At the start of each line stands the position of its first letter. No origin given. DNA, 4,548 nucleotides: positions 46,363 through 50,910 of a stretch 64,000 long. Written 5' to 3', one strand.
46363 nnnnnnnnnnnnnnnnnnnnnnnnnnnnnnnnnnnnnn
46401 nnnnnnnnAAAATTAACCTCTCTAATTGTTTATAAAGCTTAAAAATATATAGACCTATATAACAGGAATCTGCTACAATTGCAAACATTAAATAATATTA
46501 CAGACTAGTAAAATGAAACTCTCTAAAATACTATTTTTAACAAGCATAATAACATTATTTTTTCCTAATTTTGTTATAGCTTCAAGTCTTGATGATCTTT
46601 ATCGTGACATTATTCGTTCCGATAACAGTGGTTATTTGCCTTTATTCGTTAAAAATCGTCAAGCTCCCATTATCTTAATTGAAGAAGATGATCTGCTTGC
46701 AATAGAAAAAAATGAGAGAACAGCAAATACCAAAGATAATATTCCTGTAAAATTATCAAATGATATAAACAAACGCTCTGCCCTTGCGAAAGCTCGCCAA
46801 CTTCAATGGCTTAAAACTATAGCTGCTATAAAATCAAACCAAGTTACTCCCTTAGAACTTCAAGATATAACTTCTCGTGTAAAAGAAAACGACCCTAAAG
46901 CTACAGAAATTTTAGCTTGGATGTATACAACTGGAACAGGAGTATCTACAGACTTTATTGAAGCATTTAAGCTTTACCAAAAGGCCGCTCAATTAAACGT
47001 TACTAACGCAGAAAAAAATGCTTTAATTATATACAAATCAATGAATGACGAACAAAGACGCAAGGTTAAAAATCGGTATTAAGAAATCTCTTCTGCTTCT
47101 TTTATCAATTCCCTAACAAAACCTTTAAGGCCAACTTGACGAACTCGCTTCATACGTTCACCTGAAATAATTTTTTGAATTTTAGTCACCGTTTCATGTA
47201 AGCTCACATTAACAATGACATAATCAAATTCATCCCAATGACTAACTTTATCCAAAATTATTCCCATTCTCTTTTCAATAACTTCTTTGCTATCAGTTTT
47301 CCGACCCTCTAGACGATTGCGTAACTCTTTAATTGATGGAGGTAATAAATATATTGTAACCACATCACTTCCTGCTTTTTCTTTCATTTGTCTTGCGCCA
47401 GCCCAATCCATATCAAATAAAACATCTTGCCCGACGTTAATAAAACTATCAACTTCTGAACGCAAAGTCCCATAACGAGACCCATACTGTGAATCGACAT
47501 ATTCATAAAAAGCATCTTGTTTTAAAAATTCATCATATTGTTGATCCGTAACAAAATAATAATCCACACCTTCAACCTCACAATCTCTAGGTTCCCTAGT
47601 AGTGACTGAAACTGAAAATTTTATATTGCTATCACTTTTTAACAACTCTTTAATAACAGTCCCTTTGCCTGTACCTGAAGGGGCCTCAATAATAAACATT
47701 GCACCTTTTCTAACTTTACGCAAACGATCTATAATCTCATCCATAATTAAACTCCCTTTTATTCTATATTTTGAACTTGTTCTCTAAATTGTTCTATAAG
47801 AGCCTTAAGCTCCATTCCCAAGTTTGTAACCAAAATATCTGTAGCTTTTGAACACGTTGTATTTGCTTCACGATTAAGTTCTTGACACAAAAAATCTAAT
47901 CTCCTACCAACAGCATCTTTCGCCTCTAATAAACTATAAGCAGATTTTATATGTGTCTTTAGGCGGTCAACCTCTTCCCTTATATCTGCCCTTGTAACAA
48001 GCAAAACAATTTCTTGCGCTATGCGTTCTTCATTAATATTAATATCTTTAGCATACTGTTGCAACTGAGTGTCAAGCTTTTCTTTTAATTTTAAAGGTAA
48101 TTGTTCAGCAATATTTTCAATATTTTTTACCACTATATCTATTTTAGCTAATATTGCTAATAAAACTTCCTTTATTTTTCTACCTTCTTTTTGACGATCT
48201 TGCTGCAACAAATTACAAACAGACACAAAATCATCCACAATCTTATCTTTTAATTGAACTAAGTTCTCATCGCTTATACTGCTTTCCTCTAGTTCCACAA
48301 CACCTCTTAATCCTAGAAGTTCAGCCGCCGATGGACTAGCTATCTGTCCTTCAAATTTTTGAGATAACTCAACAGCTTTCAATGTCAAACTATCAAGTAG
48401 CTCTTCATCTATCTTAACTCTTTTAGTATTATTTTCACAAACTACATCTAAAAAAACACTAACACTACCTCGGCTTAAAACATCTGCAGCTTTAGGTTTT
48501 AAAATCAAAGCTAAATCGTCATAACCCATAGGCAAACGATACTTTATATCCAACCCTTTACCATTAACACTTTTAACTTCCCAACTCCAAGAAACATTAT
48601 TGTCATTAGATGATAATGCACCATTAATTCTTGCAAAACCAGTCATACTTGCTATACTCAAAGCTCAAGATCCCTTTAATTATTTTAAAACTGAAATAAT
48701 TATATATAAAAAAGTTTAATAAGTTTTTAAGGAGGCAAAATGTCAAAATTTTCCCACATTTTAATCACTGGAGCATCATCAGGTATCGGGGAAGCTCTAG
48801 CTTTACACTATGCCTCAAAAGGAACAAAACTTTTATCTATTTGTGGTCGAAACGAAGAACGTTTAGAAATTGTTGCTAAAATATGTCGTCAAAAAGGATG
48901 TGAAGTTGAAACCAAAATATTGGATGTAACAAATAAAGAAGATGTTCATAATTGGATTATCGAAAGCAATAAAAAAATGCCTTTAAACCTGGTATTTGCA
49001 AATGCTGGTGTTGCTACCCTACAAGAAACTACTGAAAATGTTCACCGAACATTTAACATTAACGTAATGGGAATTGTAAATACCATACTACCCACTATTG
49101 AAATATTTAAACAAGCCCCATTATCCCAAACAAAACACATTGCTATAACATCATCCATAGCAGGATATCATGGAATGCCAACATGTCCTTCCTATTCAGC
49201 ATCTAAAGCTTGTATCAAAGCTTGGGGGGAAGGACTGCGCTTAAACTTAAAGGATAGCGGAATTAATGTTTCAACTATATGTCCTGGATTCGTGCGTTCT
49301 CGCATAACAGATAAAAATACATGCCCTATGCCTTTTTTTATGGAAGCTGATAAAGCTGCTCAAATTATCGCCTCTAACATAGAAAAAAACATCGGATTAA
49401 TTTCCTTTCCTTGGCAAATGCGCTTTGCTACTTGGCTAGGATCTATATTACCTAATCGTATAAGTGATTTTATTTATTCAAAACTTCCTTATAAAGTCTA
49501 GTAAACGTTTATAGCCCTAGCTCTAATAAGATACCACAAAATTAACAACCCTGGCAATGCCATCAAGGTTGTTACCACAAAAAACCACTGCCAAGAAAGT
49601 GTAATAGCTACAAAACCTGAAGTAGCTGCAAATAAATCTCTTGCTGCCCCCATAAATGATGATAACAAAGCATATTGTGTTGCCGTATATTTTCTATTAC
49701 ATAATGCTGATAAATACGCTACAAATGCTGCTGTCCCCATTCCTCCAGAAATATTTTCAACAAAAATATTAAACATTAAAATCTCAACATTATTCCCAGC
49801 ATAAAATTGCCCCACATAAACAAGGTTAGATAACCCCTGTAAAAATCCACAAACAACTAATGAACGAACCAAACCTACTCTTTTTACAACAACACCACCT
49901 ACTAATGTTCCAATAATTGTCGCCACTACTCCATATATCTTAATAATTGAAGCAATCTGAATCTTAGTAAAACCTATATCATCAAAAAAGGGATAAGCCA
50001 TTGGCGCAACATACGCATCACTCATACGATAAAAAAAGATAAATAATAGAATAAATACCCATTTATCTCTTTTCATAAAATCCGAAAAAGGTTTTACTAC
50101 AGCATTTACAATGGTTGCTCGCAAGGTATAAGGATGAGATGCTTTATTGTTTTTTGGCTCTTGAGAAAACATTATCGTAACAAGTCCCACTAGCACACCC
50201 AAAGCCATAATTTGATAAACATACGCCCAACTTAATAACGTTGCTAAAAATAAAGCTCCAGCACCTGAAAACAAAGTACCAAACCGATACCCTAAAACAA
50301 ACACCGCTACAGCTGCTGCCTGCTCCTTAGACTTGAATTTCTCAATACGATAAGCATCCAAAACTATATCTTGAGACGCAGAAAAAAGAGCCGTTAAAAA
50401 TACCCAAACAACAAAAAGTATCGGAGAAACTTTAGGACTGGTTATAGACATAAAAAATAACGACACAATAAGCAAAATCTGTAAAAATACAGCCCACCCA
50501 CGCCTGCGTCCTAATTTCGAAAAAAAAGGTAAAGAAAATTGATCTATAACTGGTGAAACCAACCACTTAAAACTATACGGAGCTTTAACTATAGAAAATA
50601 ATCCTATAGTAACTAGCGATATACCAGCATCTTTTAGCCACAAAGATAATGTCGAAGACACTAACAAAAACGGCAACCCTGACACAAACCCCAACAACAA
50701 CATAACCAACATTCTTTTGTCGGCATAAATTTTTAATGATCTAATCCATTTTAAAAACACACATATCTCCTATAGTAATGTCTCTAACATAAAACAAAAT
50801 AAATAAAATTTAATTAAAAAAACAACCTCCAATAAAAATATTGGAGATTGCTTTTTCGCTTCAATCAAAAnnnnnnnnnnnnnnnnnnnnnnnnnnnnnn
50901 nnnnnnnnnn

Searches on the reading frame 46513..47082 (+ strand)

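Call 67: search_protein_families(library=pfam, proteins=[window:46513-47082:+], max_evalue=0.001)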
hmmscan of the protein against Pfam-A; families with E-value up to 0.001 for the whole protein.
window:46513-47082:+ (189 aa): 1 family
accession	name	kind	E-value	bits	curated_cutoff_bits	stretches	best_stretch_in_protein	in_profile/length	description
PF08238.18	Sel1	-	6.8e-07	30.1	30.7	1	133-162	6-35/36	Sel1 repeat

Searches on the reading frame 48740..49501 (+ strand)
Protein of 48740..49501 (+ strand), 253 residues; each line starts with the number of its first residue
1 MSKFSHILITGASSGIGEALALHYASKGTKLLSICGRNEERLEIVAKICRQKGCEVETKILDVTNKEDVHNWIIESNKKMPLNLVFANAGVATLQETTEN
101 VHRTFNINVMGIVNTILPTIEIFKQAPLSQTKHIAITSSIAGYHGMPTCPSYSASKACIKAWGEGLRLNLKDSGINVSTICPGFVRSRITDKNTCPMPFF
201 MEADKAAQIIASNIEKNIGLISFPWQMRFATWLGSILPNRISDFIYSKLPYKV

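Call 3: search_protein_families(library=pfam, proteins=[window:48740-49501:+])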
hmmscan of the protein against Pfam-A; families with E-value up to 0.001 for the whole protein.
window:48740-49501:+ (253 aa): 4 families
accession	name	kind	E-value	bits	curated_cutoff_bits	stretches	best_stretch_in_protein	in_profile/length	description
PF00106.31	adh_short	-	3.5e-34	118.5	26.6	1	6-192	2-189/195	short chain dehydrogenase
PF13561.12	adh_short_C2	-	3.7e-20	73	27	1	11-194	1-185/236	Enoyl-(Acyl carrier protein) reductase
PF08659.16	KR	-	1.3e-14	55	22.6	1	7-165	3-162/180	KR domain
PF02719.21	Polysacc_synt_2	-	7.8e-06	25.7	20.2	1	7-117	1-113/293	Polysaccharide biosynthesis protein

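Call 4: search_protein_families(library=ncbifam, proteins=[window:48740-49501:+])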
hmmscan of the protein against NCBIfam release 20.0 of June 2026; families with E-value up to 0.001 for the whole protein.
window:48740-49501:+ (253 aa): 212 families (the best 25 are shown)
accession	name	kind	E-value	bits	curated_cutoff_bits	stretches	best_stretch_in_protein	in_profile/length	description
NF005437.0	PRK07024.1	equivalog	3.4e-53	180.7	266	1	4-252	4-253/259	SDR family oxidoreductase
NF004765.0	PRK06101.1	equivalog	6.7e-39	133.5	406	1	6-242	3-231/241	SDR family oxidoreductase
NF006099.0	PRK08251.1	equivalog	6e-38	130.5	253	1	5-225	5-228/250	SDR family oxidoreductase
NF004825.0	PRK06181.1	equivalog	1.2e-31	110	215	1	6-240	8-254/268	SDR family oxidoreductase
NF004196.0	PRK05650.1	equivalog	1.8e-30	105.9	297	1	6-198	4-197/272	SDR family oxidoreductase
NF005489.0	PRK07102.1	equivalog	5.7e-30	104.7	267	1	6-240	3-236/243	SDR family oxidoreductase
NF006123.0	PRK08267.1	equivalog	1e-29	103.6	261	1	6-201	4-192/261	SDR family oxidoreductase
NF005881.0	PRK07832.1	equivalog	1.2e-29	103.4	296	1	6-190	11-198/287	SDR family oxidoreductase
NF004514.1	PRK05855.1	equivalog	3.3e-29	101.9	455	1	7-194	316-505/578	SDR family oxidoreductase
NF005672.0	PRK07454.1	equivalog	7e-28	97.4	234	1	3-212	5-215/241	SDR family oxidoreductase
NF040690.1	mycolate_SDR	equivalog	4.5e-26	91.8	380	1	6-193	10-197/265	mycolate reductase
NF005372.1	PRK06914.1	subfamily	1.9e-25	89.6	320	1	8-198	6-198/279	SDR family oxidoreductase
NF004526.0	PRK05872.1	subfamily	4.5e-25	88.4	276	1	7-242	13-261/297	short-chain dehydrogenase/reductase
NF005878.0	PRK07825.1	subfamily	5.4e-25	88.3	287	1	6-249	11-252/278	short chain dehydrogenase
TIGR02415.1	23BDH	subfamily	9.7e-25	87.4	304.35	1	8-192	4-190/254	acetoin reductase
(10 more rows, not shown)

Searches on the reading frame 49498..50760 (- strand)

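Call 3: search_protein_families(library=pfam, proteins=[window:49498-50760:-])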
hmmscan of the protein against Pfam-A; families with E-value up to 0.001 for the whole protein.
window:49498-50760:- (420 aa): 2 families
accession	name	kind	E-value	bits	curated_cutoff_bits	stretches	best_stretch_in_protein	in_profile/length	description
PF07690.21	MFS_1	-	2.7e-27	96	33.4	2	21-243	2-215/347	Major Facilitator Superfamily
PF13000.13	Acatn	-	1e-08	34.7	23.7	1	19-107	4-91/546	Acetyl-coenzyme A transporter 1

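Call 4: search_protein_families(library=ncbifam, proteins=[window:49498-50760:-])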
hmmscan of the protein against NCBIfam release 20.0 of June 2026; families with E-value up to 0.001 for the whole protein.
window:49498-50760:- (420 aa): 6 families
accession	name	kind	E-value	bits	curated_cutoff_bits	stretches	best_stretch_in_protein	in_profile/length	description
TIGR00901.2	2A0125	subfamily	9.6e-141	469.2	350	1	12-409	1-416/417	AmpG family muropeptide MFS transporter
NF008867.0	PRK11902.1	equivalog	1.8e-95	320.3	656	1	8-411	6-403/419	muropeptide transporter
NF008238.0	PRK11010.1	equivalog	2.4e-93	313.6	756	1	8-409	5-400/492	muropeptide MFS transporter AmpG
TIGR02718.1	sider_RhtX_FptX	subfamily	3.9e-34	118.2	356.15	1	19-372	5-351/390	RhtX/FptX family siderophore transporter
TIGR00893.1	2A0114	subfamily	4.4e-06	25.9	395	1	82-214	55-184/399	D-galactonate transporter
TIGR00880.1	2_A_01_02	superfamily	0.00052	20.2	131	0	76-199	18-137/141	multidrug resistance protein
